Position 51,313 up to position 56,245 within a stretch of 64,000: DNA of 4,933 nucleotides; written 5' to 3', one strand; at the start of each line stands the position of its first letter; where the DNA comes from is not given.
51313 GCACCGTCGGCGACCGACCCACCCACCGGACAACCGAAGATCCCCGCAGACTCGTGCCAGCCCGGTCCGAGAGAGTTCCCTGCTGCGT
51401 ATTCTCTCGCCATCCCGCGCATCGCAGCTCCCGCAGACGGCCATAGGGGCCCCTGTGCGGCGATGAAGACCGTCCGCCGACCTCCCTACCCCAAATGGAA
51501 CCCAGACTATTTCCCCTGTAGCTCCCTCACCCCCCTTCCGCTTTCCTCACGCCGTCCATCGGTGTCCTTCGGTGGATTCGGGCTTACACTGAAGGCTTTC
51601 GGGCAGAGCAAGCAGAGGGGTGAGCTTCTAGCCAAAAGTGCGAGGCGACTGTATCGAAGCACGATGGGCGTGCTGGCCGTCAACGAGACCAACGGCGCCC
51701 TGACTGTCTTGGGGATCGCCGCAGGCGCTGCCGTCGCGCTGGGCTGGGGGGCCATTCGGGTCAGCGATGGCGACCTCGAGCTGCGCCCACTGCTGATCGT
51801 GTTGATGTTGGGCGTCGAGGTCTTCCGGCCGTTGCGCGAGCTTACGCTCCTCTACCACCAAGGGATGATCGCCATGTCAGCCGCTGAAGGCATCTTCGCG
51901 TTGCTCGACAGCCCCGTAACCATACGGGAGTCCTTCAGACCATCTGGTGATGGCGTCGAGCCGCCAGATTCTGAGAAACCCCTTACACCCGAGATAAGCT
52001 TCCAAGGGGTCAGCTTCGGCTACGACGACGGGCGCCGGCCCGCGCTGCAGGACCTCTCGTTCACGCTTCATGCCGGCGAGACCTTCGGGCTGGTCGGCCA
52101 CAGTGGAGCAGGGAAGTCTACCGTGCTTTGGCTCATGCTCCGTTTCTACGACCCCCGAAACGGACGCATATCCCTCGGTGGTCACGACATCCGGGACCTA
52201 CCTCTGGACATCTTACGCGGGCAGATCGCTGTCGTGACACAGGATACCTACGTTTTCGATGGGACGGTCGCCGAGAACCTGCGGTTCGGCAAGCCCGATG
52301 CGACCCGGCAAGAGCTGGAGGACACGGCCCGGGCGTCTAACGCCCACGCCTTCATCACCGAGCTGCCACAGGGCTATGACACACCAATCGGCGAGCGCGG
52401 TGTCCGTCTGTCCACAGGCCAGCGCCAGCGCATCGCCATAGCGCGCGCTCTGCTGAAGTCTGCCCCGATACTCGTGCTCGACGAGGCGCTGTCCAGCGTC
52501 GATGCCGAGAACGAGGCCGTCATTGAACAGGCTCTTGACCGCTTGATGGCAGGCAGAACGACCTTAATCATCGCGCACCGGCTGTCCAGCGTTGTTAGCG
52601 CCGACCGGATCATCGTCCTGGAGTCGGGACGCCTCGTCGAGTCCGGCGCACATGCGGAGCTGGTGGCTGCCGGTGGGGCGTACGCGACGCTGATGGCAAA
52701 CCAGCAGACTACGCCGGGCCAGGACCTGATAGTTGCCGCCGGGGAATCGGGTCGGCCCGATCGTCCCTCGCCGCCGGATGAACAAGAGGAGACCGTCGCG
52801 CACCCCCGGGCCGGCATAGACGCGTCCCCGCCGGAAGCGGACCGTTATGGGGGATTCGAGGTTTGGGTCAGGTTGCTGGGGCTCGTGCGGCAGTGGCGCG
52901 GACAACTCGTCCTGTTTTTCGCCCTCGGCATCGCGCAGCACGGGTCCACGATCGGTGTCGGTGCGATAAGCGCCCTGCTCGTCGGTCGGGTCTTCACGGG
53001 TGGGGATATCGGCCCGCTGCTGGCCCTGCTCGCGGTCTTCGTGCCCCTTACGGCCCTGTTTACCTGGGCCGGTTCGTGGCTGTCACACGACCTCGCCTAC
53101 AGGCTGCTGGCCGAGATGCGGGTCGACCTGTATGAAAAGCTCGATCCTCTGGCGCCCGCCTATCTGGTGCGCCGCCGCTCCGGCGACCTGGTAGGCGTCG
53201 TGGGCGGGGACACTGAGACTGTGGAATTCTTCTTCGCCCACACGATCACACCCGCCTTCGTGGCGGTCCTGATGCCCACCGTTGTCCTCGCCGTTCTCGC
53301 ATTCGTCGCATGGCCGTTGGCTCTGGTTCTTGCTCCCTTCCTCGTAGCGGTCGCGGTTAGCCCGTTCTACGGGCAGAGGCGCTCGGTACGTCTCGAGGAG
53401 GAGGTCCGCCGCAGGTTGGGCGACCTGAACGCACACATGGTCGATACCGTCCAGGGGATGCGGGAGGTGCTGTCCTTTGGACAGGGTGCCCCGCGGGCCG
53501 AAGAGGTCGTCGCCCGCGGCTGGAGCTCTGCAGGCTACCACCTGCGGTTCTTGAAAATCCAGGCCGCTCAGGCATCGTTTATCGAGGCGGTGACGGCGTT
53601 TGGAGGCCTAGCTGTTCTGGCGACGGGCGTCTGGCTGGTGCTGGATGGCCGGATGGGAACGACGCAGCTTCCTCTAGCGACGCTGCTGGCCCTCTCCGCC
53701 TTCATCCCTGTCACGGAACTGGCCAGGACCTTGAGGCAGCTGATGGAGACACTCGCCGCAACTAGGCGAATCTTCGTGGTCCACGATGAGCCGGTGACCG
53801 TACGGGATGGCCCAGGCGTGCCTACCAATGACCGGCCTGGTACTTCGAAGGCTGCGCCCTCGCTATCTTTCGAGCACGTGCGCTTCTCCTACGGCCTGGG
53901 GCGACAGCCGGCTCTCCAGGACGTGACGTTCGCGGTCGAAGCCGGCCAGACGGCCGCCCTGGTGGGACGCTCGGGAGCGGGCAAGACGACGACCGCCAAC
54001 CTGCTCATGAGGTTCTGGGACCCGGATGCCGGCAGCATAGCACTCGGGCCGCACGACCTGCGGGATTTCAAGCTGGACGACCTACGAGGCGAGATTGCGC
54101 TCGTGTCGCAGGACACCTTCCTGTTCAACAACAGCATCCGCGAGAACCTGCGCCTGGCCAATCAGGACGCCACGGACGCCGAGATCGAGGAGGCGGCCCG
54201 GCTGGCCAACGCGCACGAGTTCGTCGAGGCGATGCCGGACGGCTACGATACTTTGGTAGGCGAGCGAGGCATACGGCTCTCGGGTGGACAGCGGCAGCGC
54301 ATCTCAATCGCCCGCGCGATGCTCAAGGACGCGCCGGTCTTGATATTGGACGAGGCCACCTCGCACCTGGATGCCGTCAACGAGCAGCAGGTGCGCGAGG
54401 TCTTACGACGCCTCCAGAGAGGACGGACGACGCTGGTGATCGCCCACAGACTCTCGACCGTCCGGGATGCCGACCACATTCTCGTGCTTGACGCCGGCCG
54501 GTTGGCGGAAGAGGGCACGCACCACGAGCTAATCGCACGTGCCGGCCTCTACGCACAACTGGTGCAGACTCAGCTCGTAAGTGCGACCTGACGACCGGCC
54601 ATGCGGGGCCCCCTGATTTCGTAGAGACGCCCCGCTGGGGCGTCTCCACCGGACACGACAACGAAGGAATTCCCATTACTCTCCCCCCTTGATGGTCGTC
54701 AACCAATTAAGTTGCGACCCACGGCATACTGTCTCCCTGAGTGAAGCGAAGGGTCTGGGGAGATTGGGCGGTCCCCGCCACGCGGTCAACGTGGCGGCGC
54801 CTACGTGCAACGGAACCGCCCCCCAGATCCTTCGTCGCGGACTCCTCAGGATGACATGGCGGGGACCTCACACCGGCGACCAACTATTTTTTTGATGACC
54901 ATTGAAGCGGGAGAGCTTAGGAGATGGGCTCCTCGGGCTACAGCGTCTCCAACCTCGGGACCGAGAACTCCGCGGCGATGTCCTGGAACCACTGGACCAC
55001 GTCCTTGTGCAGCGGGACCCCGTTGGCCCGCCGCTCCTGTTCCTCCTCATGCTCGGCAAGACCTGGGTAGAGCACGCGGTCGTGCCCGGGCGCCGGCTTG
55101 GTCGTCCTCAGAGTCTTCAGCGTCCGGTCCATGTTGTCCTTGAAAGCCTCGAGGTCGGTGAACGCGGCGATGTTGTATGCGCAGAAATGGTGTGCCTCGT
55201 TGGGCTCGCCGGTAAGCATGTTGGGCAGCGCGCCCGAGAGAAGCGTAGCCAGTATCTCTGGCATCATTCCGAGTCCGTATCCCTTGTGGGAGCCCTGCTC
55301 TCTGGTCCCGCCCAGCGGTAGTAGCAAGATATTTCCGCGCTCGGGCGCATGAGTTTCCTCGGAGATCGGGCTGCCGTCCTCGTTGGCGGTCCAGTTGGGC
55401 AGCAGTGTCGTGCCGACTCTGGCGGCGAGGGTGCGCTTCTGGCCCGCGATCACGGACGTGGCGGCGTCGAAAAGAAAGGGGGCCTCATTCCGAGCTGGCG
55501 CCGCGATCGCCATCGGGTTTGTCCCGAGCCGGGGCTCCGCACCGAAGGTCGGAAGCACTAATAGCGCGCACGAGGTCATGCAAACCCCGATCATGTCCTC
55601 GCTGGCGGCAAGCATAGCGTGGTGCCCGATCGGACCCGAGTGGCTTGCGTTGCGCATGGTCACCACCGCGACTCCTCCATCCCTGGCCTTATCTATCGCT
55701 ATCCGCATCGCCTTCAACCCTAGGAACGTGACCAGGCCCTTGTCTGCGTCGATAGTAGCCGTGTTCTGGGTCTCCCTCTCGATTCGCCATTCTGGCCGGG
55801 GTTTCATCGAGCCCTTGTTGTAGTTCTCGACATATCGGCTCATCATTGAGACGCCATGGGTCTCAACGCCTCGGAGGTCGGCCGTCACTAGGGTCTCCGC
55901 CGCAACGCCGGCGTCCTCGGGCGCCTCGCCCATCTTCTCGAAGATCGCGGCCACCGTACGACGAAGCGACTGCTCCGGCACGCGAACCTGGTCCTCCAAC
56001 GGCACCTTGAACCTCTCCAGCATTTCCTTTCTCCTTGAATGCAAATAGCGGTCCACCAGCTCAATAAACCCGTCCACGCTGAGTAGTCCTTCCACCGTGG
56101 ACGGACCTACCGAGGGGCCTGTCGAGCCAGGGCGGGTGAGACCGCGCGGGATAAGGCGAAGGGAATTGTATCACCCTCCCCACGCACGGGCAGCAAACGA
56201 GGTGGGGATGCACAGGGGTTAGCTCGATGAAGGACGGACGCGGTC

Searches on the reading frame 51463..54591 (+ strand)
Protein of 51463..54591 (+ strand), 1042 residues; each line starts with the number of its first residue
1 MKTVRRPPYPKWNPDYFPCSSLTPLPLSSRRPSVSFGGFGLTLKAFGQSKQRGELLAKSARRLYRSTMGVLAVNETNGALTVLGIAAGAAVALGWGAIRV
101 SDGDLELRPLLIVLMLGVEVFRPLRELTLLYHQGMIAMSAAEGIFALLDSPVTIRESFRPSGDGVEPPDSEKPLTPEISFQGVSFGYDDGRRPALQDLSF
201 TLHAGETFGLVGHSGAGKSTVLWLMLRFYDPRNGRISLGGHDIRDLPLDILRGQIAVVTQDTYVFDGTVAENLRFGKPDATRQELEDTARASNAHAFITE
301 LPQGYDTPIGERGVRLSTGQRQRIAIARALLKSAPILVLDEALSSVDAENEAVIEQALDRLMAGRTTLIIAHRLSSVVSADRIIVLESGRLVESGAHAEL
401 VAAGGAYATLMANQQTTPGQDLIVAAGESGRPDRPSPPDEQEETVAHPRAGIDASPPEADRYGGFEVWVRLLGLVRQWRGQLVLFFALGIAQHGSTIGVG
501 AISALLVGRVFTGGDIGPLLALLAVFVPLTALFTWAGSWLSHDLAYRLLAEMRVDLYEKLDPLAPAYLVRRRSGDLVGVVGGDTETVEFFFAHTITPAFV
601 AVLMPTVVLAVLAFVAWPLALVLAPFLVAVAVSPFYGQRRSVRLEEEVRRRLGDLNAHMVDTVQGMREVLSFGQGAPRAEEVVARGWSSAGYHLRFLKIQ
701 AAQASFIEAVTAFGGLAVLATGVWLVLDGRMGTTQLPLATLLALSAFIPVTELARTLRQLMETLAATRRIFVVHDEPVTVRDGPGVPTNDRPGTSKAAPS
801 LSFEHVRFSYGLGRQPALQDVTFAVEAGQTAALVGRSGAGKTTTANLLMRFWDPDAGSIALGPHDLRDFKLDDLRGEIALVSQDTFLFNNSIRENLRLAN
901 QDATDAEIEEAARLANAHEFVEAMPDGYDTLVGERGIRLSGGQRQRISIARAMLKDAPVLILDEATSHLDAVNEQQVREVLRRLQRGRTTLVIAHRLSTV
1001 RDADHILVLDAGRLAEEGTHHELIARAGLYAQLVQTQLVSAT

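Call 55: search_protein_families(library=pfam, proteins=[window:51463-54591:+], max_evalue=0.00001)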
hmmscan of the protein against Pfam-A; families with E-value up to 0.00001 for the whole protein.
window:51463-54591:+ (1042 aa): 6 families
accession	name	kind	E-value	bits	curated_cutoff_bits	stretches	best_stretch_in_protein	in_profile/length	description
PF00005.33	ABC_tran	-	7.5e-67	224.6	25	2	818-967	1-137/137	ABC transporter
PF00664.28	ABC_membrane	-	1.6e-22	81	28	1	515-736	37-260/274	ABC transporter transmembrane region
PF02463.25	SMC_N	-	1.4e-12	48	40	1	900-1007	135-209/220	RecF/RecN/SMC N terminal domain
PF13401.12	AAA_22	-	1.3e-06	29.2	27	0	830-980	7-104/130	AAA domain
PF13191.12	AAA_16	-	2.7e-06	28.4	32.6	0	193-361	7-159/167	AAA ATPase domain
PF03193.22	RsgA_GTPase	-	7.4e-06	26.3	30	0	194-224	96-125/174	RsgA GTPase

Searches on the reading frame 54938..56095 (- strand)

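Call 55: search_protein_families(library=pfam, proteins=[window:54938-56095:-], max_evalue=0.00001)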
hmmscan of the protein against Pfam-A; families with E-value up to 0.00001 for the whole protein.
window:54938-56095:- (385 aa): 1 family
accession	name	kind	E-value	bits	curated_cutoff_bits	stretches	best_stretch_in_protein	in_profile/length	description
PF02615.19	Ldh_2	-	2.7e-95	319.7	38.8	1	40-368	2-330/333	Malate/L-lactate dehydrogenase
